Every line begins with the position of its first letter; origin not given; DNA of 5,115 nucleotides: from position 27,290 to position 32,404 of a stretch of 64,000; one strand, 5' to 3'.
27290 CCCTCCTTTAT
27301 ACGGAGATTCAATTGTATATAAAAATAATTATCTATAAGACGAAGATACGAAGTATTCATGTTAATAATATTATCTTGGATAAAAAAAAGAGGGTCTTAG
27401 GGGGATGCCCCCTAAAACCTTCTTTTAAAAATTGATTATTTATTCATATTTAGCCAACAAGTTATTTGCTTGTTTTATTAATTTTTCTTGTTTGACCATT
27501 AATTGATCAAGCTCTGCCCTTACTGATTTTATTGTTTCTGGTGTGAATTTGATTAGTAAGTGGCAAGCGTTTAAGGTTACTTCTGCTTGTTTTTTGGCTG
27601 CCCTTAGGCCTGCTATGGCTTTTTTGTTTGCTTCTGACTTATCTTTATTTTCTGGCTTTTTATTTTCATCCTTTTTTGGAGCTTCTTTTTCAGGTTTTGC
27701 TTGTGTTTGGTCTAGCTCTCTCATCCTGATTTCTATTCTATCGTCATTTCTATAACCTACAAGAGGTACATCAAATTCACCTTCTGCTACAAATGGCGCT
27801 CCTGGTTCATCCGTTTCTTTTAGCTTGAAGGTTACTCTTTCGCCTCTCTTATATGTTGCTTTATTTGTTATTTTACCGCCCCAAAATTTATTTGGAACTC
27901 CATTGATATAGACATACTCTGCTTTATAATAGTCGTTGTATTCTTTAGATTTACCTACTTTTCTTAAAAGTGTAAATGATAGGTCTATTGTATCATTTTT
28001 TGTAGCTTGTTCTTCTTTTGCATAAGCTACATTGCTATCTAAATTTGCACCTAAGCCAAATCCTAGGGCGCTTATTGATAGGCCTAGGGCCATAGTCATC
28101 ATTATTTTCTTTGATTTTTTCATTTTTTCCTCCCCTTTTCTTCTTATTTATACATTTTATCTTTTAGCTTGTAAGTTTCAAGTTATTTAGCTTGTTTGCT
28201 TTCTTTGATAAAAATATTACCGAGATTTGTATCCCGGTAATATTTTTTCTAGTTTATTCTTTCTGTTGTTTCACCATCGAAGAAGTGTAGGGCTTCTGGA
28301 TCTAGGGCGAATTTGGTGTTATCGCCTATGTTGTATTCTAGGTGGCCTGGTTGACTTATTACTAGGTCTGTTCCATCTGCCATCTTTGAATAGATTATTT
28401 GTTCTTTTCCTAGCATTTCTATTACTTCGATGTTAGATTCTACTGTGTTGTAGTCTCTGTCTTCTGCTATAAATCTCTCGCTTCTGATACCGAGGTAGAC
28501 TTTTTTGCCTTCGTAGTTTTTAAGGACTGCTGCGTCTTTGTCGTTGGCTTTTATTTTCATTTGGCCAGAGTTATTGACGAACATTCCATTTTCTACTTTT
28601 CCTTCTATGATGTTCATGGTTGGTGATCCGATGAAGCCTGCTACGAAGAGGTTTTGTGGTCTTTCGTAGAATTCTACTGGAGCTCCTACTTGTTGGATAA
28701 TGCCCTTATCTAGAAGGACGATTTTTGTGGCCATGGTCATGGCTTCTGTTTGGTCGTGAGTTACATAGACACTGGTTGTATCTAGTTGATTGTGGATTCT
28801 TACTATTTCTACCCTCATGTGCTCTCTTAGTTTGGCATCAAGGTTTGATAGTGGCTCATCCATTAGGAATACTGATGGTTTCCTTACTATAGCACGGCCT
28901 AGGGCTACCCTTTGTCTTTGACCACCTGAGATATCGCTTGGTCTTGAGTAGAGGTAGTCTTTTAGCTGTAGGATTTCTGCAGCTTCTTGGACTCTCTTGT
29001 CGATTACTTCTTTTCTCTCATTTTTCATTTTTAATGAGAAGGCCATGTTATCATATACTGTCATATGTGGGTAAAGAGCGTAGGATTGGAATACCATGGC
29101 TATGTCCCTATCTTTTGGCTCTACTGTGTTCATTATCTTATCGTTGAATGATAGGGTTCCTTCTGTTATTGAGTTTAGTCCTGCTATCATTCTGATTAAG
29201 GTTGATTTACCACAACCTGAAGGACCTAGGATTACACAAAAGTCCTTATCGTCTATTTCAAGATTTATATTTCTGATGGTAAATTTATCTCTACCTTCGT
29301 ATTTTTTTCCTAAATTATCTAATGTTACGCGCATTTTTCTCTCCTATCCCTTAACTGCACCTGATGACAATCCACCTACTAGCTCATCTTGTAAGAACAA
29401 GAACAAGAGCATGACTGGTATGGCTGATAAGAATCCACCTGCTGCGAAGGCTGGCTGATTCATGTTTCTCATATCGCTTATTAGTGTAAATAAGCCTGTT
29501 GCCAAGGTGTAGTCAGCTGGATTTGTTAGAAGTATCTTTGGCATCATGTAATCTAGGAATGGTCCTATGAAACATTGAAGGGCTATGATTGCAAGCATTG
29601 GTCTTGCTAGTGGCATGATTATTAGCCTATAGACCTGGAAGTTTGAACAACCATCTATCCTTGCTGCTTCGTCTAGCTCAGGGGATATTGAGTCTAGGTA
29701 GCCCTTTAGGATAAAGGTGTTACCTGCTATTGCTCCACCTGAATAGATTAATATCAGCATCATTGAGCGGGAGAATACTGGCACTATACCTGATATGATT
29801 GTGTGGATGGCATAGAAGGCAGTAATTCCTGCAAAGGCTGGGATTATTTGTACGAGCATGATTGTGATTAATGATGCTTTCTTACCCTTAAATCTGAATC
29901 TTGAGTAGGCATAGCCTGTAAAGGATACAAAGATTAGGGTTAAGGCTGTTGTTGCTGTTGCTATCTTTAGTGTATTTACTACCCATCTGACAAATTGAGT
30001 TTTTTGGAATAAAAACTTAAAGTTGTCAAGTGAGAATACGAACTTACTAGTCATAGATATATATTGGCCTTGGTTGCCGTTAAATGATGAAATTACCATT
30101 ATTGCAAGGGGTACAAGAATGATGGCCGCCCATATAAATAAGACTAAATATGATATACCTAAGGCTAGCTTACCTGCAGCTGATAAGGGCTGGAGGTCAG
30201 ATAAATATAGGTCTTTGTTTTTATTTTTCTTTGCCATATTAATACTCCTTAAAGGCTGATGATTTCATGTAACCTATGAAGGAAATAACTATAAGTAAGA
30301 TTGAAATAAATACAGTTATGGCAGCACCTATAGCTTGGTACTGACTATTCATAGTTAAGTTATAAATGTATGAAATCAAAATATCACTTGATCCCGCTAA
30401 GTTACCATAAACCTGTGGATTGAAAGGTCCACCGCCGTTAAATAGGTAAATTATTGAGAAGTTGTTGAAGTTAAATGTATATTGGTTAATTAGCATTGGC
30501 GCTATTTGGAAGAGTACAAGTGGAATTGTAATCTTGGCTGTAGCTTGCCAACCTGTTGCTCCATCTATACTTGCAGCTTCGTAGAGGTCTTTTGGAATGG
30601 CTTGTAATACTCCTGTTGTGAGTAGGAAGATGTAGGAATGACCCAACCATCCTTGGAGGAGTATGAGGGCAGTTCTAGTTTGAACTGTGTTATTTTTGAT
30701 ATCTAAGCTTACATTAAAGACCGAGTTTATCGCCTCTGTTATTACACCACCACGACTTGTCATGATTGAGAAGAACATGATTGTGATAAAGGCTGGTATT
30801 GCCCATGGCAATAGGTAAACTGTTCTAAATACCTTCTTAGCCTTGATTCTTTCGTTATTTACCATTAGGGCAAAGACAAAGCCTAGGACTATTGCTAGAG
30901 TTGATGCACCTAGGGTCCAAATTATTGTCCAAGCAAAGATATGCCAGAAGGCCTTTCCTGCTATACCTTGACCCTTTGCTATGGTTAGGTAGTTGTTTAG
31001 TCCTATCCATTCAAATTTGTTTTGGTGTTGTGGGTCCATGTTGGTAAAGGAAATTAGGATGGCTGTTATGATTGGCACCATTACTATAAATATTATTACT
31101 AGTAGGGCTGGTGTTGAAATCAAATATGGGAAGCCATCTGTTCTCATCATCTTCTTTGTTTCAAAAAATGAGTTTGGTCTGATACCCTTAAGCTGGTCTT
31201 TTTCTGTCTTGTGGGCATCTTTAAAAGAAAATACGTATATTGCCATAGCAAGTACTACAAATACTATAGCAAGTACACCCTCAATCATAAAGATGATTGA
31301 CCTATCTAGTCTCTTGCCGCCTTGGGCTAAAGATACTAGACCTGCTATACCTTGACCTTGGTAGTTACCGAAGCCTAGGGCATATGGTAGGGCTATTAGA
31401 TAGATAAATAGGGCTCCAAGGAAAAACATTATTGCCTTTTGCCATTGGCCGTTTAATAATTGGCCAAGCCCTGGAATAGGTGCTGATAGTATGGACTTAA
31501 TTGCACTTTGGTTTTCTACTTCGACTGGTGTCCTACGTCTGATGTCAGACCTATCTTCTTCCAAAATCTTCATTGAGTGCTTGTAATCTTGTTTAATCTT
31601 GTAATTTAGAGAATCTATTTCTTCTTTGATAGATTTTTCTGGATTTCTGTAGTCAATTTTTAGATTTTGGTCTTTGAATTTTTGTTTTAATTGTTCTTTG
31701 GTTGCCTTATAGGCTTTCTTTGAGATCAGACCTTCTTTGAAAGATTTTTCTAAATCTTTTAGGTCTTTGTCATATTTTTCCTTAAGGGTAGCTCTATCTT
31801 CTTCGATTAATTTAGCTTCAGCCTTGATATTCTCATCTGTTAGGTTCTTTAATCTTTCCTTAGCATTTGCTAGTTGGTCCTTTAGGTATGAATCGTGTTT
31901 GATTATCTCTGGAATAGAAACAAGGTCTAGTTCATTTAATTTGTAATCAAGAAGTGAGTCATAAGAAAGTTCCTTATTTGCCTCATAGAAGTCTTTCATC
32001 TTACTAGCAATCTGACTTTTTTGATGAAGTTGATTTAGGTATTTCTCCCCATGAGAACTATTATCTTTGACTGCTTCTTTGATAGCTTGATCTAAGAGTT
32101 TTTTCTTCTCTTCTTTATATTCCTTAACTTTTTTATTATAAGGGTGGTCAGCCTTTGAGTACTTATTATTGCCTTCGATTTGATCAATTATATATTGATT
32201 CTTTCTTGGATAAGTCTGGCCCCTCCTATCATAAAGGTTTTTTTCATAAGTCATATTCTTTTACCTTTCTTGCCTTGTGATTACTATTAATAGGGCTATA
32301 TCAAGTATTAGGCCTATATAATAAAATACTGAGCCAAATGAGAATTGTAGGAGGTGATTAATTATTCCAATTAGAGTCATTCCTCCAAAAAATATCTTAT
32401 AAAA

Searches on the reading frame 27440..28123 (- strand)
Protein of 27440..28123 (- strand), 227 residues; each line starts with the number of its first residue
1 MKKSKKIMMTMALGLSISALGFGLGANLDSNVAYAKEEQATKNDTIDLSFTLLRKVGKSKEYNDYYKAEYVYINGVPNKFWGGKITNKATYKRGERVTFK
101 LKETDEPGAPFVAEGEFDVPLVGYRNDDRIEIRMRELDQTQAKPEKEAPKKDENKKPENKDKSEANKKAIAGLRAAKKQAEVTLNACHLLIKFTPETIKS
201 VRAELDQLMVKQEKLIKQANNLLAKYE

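Call 10: search_protein_families(library=pfam, proteins=[window:27440-28123:-])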
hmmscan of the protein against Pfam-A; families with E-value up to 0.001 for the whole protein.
window:27440-28123:- (227 aa): 0 families

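Call 15: find_encoding_contigs(protein=window:27440-28123:-, flank=6000, max_places=8)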
Protein window:27440-28123:- (227 aa): 10 contigs read that carry it; 8 places shown.
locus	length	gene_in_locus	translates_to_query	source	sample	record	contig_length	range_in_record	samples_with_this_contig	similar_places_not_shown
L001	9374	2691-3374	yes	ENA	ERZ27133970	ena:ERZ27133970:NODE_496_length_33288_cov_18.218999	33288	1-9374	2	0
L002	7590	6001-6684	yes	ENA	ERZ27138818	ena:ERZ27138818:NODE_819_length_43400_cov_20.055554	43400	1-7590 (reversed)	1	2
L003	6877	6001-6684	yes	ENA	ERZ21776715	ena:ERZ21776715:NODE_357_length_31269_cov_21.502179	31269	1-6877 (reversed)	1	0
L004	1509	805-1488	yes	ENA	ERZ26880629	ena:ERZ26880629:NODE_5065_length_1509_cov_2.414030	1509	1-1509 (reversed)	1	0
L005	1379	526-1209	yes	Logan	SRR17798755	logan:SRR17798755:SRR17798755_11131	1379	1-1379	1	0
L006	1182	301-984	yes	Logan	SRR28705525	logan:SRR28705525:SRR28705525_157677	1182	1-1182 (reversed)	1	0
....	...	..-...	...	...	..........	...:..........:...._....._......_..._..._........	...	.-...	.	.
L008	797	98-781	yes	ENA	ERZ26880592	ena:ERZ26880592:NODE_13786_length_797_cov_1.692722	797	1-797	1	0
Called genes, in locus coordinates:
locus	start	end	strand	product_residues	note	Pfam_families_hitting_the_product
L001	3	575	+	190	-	?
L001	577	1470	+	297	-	PF00528:BPD_transp_1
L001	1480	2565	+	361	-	PF00005:ABC_tran, PF02463:SMC_N (weak), PF13304:AAA_21 (faint), PF17912:OB_MalK, PF08402:TOBE_2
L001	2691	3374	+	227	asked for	-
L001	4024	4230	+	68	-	-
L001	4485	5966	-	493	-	PF03577:Peptidase_C69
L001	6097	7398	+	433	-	PF04107:GCS2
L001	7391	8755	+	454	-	PF18073:Zn_ribbon_LapB, PF13481:AAA_25, PF25199:nSTAND_NTPase5 (weak), PF03796:DnaB_C (weak), PF06745:ATPase (weak), PF13541:ChlI (faint)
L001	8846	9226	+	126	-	PF04205:FMN_bind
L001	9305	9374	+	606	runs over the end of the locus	PF04205:FMN_bind, PF01946:Thi4 (faint), PF00890:FAD_binding_2, PF01266:DAO, PF03486:HI0933_like, PF07992:Pyr_redox_2 (weak), PF12831:FAD_oxidored, PF13450:NAD_binding_8 (weak), +5 more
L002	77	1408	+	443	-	-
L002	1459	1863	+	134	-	-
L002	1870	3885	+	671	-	PF00528:BPD_transp_1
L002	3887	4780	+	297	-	PF00528:BPD_transp_1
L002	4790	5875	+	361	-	PF00005:ABC_tran, PF02463:SMC_N (weak), PF13304:AAA_21 (faint), PF17912:OB_MalK, PF08402:TOBE_2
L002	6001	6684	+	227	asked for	-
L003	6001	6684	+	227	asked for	-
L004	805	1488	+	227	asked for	-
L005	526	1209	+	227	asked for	-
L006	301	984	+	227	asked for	-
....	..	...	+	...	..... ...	-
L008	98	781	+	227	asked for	-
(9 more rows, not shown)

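Call 61: find_homologous_proteins(query=window:27440-28123:-, max_evalue=1e-10)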
Query window:27440-28123:- (227 aa): 12 proteins with E <= 1e-10 among 330 candidates.
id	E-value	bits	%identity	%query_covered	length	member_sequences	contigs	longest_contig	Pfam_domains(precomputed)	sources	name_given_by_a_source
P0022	4.3e-139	479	98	100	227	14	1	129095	-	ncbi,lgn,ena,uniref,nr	ncbi:hypothetical protein [uncultured Anaerococcus sp.]|uniref:hypothetical protein n=1 Tax=uncultur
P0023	7.4e-129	446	92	100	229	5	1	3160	-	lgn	-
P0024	3.3e-115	401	98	83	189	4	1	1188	-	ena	-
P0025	2.1e-107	375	80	100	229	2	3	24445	-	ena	-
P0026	2.9e-105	368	79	100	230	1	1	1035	-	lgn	-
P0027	7.5e-101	354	78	100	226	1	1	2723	-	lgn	-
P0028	3.8e-99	348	76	100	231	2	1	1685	-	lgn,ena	-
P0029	8.0e-95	334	72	100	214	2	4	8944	-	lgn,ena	-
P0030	1.8e-84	301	68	100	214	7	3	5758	-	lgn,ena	-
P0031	7.5e-81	289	68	100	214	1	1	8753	-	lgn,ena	-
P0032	2.2e-73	264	63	100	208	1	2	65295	-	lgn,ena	-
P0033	4.6e-68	247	60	100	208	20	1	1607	-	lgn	-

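Call 62: find_encoding_contigs(protein=P0025, flank=5000, max_places=3)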
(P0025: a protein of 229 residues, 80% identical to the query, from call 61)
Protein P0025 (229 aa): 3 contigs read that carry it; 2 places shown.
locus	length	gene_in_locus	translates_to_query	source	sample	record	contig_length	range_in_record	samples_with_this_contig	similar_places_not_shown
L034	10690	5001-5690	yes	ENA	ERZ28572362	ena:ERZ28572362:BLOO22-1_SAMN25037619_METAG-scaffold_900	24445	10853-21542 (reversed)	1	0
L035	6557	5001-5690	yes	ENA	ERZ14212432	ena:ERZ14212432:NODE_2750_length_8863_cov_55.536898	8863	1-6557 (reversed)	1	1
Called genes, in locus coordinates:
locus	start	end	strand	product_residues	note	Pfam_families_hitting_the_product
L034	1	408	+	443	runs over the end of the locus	-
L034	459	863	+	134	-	-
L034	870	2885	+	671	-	PF00528:BPD_transp_1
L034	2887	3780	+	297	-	PF00528:BPD_transp_1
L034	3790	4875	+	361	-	PF00005:ABC_tran, PF02463:SMC_N (weak), PF13304:AAA_21 (faint), PF17912:OB_MalK, PF08402:TOBE_2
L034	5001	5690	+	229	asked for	-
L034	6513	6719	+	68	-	-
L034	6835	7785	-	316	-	PF01544:CorA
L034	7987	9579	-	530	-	PF03553:Na_H_antiporter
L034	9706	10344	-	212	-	PF01813:ATP-synt_D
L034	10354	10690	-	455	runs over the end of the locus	PF02874:ATP-synt_ab_N, PF00006:ATP-synt_ab, PF22919:ATP-synt_VA_C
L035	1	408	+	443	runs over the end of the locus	-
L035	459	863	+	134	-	-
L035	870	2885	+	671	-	PF00528:BPD_transp_1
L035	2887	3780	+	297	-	PF00528:BPD_transp_1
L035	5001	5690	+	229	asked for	-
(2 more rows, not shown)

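Call 63: find_encoding_contigs(protein=P0032, flank=5000, max_places=2)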
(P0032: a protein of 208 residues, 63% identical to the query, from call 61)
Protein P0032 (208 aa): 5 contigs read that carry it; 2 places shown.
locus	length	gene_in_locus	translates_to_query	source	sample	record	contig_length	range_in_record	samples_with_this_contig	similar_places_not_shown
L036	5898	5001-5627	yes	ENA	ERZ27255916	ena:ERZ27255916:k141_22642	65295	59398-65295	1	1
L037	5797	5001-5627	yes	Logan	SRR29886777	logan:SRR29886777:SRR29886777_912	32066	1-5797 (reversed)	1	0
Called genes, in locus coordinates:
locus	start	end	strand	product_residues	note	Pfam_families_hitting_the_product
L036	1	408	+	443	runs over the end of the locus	-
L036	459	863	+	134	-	-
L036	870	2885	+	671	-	PF00528:BPD_transp_1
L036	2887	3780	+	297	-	PF00528:BPD_transp_1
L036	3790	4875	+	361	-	PF00005:ABC_tran, PF02463:SMC_N (weak), PF13304:AAA_21 (faint), PF17912:OB_MalK, PF08402:TOBE_2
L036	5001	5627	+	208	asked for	-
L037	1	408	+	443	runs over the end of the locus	-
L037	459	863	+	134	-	-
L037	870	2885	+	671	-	PF00528:BPD_transp_1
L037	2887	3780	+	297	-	PF00528:BPD_transp_1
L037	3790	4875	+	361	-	PF00005:ABC_tran, PF02463:SMC_N (weak), PF13304:AAA_21 (faint), PF17912:OB_MalK, PF08402:TOBE_2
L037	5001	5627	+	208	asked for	-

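Call 64: find_encoding_contigs(protein=P0029, flank=5000, max_places=4)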
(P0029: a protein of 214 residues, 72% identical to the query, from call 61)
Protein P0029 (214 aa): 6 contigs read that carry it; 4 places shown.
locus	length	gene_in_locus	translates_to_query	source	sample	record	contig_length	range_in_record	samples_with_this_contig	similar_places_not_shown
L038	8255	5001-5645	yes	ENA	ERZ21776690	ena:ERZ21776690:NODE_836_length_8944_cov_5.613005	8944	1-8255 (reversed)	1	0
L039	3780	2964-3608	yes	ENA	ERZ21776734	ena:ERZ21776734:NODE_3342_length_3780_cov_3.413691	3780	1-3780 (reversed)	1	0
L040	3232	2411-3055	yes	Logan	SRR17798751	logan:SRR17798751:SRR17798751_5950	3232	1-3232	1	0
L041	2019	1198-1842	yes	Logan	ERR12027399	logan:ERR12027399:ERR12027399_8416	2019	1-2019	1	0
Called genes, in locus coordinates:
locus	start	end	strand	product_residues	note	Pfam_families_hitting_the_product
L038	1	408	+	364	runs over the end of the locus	?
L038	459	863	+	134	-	-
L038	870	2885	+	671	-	PF00528:BPD_transp_1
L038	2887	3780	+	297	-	PF00528:BPD_transp_1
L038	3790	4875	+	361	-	PF00005:ABC_tran, PF02463:SMC_N (weak), PF13304:AAA_21 (faint), PF17912:OB_MalK, PF08402:TOBE_2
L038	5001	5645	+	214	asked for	-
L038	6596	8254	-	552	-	?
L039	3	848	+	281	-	?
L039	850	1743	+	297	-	PF00528:BPD_transp_1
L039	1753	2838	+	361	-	PF00005:ABC_tran, PF02463:SMC_N (weak), PF13304:AAA_21 (faint), PF17912:OB_MalK, PF08402:TOBE_2 (weak)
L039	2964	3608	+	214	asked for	-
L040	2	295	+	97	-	?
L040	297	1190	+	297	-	PF00528:BPD_transp_1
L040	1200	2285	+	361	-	PF00005:ABC_tran, PF02463:SMC_N (weak), PF13304:AAA_21 (faint), PF17912:OB_MalK, PF08402:TOBE_2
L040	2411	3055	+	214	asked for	-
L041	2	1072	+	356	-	?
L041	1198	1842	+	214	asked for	-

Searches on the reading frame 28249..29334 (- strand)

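Call 10: search_protein_families(library=pfam, proteins=[window:28249-29334:-])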
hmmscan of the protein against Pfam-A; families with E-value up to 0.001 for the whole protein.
window:28249-29334:- (361 aa): 9 families
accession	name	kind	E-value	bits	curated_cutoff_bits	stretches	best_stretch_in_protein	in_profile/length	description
PF00005.33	ABC_tran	-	2.3e-31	109.7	25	1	21-162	2-136/137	ABC transporter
PF17912.7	OB_MalK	-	9e-12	46.1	27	1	236-287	1-52/53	MalK OB fold domain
PF08402.16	TOBE_2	-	1.5e-07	31.9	21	1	281-352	1-76/76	TOBE domain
PF02463.25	SMC_N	-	6.1e-06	26.3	40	1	29-206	23-212/220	RecF/RecN/SMC N terminal domain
PF13304.12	AAA_21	-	1.2e-05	26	27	0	34-78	3-56/304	AAA domain, putative AbiEii toxin, Type IV TA system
PF20703.3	nSTAND1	-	3.1e-05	24.2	27.1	1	12-84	16-87/379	Novel STAND NTPase 1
PF03215.21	Rad17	-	0.00026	21.4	23.8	1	24-117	39-128/186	Rad17 P-loop domain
PF03193.22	RsgA_GTPase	-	0.00047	20.5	30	1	19-62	96-138/174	RsgA GTPase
PF20720.3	nSTAND3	-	0.00065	19.9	27.2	0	27-51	14-38/155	Novel STAND NTPase 3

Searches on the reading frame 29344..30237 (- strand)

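Call 10: search_protein_families(library=pfam, proteins=[window:29344-30237:-])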
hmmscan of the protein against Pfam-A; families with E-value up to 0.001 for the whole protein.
window:29344-30237:- (297 aa): 1 family
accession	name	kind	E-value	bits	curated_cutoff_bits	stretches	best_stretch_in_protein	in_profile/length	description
PF00528.27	BPD_transp_1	-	7e-15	55.7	26.4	1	112-283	10-175/184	Binding-protein-dependent transport system inner membrane component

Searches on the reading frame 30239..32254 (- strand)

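Call 10: search_protein_families(library=pfam, proteins=[window:30239-32254:-])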
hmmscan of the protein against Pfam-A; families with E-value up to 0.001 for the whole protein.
window:30239-32254:- (671 aa): 1 family
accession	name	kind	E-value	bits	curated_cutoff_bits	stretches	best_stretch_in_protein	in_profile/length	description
PF00528.27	BPD_transp_1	-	1.6e-18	67.6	26.4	1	454-659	1-172/184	Binding-protein-dependent transport system inner membrane component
